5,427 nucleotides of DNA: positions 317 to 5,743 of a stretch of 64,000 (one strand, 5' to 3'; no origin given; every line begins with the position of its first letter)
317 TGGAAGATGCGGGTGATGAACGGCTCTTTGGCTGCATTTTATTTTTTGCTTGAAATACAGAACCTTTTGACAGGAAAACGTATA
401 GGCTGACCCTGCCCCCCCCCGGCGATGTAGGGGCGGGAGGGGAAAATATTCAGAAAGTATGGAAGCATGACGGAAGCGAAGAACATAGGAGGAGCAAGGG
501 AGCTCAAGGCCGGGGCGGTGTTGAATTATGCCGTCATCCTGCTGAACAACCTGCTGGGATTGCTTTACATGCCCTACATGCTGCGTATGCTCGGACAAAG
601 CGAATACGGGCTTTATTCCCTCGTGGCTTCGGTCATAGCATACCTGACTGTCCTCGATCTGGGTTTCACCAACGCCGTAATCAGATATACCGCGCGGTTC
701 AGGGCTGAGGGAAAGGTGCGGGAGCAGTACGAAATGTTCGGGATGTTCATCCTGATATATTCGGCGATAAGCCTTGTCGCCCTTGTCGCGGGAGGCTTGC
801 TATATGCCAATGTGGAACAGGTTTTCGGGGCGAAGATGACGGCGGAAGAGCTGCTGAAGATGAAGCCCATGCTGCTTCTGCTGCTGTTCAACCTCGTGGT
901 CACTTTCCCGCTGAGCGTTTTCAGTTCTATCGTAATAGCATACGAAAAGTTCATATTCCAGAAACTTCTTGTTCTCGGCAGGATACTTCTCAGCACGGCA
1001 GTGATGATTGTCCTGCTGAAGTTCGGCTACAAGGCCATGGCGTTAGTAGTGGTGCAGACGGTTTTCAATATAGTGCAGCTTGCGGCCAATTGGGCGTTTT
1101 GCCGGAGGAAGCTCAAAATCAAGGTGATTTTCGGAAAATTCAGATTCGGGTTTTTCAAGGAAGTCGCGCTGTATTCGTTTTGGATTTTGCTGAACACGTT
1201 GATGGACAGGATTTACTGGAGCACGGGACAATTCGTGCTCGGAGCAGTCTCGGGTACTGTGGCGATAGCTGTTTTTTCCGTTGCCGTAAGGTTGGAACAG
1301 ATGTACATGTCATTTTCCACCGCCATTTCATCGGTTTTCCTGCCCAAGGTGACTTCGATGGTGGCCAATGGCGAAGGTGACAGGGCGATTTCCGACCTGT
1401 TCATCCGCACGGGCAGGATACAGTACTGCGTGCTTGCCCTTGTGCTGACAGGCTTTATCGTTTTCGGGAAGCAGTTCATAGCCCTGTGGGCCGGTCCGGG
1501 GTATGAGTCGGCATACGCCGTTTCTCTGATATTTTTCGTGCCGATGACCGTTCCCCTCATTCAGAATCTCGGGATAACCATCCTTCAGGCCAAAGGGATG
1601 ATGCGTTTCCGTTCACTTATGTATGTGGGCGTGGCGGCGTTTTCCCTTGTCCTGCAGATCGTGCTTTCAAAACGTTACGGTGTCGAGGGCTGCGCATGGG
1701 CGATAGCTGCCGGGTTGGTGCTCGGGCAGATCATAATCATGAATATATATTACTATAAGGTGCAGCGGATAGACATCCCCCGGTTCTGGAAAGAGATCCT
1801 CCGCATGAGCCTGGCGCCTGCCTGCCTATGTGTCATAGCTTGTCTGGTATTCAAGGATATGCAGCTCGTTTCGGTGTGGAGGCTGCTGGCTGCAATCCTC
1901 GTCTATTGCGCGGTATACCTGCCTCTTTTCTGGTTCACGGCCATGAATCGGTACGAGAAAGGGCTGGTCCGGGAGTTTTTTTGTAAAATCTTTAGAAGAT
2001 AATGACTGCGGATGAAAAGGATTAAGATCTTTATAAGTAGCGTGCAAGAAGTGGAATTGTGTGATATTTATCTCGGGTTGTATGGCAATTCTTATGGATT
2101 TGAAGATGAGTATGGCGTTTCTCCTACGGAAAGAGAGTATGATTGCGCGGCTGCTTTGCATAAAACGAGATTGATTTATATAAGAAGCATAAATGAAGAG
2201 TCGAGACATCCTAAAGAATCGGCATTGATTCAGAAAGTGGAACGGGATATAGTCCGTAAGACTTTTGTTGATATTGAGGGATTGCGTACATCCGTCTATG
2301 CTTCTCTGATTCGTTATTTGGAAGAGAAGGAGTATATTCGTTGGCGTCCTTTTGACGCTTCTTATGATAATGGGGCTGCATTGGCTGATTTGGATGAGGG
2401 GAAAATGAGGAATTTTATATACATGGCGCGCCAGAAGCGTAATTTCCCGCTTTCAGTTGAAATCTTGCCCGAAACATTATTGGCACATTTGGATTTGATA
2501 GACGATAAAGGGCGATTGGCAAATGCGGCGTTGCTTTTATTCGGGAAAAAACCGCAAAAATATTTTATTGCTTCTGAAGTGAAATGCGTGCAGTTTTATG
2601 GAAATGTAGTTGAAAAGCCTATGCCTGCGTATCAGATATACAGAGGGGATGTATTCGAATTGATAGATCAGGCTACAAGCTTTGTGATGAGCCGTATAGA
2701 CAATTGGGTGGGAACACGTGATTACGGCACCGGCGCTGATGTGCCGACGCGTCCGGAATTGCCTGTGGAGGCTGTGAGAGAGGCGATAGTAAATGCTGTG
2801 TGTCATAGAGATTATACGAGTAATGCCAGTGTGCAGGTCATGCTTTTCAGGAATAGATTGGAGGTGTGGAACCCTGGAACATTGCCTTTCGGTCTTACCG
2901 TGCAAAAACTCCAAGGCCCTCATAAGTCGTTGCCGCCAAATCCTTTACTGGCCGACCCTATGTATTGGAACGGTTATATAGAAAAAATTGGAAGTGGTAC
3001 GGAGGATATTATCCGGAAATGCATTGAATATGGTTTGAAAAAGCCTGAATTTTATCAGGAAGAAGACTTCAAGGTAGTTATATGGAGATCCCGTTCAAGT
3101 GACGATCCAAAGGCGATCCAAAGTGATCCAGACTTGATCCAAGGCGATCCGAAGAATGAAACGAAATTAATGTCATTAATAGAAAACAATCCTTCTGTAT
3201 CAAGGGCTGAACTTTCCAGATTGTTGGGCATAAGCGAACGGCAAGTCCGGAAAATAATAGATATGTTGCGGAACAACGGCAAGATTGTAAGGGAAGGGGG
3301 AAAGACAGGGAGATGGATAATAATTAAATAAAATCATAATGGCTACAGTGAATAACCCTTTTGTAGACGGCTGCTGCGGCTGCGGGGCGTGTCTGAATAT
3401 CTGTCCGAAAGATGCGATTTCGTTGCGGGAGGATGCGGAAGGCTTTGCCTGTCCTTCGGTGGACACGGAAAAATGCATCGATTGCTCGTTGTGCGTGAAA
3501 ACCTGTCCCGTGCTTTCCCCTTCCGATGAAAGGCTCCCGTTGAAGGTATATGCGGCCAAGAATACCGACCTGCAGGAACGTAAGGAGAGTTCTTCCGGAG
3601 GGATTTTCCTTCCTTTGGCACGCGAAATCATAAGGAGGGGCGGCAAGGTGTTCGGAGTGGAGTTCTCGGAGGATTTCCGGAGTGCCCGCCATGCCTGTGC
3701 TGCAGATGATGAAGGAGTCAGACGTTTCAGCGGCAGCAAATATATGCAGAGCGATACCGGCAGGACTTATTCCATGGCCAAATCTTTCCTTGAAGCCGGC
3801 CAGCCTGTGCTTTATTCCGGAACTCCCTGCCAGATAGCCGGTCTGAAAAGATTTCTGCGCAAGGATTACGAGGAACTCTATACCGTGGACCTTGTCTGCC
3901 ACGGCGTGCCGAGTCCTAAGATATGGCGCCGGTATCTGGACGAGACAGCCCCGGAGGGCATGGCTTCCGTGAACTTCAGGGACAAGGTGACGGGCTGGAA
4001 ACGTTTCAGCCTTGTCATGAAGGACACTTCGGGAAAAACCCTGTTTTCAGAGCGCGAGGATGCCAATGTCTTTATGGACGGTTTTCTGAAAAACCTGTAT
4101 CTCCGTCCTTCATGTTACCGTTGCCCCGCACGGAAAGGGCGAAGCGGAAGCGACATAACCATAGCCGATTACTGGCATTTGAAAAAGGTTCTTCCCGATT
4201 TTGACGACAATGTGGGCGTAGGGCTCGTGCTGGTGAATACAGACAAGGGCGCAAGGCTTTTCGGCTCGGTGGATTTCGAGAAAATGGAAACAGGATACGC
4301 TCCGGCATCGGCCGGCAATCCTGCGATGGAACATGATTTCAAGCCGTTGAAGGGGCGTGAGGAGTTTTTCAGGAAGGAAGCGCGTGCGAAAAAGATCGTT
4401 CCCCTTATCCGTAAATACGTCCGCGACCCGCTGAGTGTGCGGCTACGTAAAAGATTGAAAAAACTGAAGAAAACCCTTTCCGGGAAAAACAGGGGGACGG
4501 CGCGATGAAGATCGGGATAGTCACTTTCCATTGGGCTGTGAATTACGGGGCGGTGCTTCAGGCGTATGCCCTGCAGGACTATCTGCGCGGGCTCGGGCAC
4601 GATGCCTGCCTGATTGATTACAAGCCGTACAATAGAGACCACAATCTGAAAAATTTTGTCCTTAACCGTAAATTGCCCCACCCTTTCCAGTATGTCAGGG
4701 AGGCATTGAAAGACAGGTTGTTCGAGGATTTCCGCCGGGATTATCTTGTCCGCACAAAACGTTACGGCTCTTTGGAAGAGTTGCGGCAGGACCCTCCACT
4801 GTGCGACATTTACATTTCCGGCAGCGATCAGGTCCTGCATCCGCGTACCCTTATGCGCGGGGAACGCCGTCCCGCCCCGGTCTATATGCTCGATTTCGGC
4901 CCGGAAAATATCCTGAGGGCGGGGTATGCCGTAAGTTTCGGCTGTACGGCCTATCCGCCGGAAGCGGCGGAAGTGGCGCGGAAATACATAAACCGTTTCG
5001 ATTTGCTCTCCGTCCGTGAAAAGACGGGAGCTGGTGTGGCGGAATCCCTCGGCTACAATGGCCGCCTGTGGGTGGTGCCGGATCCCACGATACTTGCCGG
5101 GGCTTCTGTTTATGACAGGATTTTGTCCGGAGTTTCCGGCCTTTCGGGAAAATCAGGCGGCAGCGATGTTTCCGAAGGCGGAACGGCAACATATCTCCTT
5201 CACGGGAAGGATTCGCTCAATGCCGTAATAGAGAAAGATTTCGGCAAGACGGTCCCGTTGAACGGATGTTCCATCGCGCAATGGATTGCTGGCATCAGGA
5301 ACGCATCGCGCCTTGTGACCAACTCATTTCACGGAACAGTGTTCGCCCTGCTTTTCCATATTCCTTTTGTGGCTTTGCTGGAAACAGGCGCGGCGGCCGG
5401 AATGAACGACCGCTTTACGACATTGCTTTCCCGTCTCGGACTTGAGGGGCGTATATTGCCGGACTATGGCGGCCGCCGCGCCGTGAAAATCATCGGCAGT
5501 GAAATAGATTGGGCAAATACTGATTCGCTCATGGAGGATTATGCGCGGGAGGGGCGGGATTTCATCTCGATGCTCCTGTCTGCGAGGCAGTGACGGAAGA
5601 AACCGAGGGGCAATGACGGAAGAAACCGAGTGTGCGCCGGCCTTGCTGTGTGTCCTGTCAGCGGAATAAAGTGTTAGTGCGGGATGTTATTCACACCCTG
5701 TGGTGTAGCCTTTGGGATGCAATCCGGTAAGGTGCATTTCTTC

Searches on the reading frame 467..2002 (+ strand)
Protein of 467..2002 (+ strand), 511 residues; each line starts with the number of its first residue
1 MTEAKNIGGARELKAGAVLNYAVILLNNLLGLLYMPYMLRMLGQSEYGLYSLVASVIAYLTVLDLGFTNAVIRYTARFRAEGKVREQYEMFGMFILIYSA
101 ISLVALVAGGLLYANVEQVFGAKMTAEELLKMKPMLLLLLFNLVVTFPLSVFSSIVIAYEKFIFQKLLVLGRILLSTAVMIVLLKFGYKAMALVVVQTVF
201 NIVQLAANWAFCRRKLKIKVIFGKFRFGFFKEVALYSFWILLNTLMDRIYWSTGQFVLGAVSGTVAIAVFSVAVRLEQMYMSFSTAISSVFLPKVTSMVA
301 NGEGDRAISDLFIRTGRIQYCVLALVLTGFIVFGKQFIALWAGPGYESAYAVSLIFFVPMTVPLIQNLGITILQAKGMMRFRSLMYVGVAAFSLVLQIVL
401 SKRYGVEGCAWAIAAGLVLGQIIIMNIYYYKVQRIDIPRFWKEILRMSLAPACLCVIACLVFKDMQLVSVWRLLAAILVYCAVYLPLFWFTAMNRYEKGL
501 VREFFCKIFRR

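Call 60: search_protein_families(library=pfam, proteins=[window:467-2002:+], max_evalue=0.00001)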
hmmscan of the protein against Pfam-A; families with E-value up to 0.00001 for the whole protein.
window:467-2002:+ (511 aa): 2 families
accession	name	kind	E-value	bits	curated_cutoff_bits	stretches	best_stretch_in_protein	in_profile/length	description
PF01943.22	Polysacc_synt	-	2.3e-19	70.3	28.2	1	15-295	3-270/274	Polysaccharide biosynthesis protein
PF13440.11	Polysacc_synt_3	-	3.4e-12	46.7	23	1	39-345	3-287/293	Polysaccharide biosynthesis protein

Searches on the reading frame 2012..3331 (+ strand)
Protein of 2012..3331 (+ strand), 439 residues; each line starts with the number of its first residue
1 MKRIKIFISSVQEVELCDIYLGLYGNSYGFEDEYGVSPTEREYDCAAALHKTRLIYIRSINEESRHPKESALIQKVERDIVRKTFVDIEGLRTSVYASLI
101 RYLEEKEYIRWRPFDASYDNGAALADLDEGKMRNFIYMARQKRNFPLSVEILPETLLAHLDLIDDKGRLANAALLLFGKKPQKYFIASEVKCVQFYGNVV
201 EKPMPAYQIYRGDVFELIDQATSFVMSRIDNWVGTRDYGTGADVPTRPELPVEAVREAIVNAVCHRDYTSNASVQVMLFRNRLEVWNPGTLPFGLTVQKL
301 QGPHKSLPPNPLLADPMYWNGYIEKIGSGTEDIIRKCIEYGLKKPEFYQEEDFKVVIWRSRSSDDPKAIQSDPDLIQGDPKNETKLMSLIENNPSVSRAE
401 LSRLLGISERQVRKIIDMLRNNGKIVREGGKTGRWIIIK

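Call 60: search_protein_families(library=pfam, proteins=[window:2012-3331:+], max_evalue=0.00001)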
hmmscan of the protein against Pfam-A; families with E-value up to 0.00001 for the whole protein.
window:2012-3331:+ (439 aa): 3 families
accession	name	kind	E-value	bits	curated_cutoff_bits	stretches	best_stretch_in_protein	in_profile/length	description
PF13749.12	HATPase_c_4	-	6.2e-19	68.2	26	1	272-356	2-88/89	Putative ATP-dependent DNA helicase recG C-terminal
PF13271.11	DUF4062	-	7.3e-08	32.9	24.7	1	11-46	47-82/82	Domain of unknown function (DUF4062)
PF13412.12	HTH_24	-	2.8e-06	27.2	21.9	1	382-425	4-47/48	Winged helix-turn-helix DNA-binding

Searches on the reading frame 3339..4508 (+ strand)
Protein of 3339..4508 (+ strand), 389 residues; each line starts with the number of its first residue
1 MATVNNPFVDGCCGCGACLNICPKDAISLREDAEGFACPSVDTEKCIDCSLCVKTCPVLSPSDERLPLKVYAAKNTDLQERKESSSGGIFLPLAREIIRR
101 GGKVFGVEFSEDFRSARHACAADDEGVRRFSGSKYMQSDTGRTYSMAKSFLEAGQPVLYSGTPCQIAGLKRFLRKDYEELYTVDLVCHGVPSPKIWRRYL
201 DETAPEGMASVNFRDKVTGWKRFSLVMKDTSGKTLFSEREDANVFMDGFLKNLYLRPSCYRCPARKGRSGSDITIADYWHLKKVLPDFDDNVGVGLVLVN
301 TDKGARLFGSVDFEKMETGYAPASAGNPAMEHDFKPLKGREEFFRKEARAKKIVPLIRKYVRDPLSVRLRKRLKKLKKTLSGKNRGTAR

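Call 60: search_protein_families(library=pfam, proteins=[window:3339-4508:+], max_evalue=0.00001)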
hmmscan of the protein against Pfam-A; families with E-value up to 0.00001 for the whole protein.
window:3339-4508:+ (389 aa): 5 families
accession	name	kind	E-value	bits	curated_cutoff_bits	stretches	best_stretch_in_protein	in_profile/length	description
PF04432.18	FrhB_FdhB_C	-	5.9e-22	78.6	23.3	1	157-310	4-135/150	Coenzyme F420 hydrogenase/dehydrogenase, beta subunit C terminus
PF00037.32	Fer4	-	3.7e-09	36.5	21.1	0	40-58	2-20/24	4Fe-4S binding domain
PF12838.12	Fer4_7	-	4.6e-08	33.8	27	1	12-58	2-50/52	4Fe-4S dicluster domain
PF13183.11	Fer4_8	-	1.4e-07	32.4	27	0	44-80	3-38/68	4Fe-4S dicluster domain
PF13187.11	Fer4_9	-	4.3e-06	27.1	27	1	12-57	2-48/52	4Fe-4S dicluster domain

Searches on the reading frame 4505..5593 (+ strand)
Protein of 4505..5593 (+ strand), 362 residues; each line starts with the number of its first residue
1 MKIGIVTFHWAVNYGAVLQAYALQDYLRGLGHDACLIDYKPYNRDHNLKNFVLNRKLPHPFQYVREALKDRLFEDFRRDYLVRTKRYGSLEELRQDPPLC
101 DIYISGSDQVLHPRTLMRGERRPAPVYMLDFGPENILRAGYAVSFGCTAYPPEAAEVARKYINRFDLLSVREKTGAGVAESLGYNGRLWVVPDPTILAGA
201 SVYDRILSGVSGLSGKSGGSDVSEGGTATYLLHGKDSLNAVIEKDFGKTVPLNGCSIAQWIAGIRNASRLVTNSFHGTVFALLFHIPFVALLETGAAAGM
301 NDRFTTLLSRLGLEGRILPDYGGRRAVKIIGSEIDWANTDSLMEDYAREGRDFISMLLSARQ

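Call 60: search_protein_families(library=pfam, proteins=[window:4505-5593:+], max_evalue=0.00001)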
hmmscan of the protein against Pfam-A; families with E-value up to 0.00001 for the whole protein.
window:4505-5593:+ (362 aa): 1 family
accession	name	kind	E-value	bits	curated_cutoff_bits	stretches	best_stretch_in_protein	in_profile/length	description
PF04230.19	PS_pyruv_trans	-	1.7e-32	113.9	25.3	1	13-291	1-276/280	Polysaccharide pyruvyl transferase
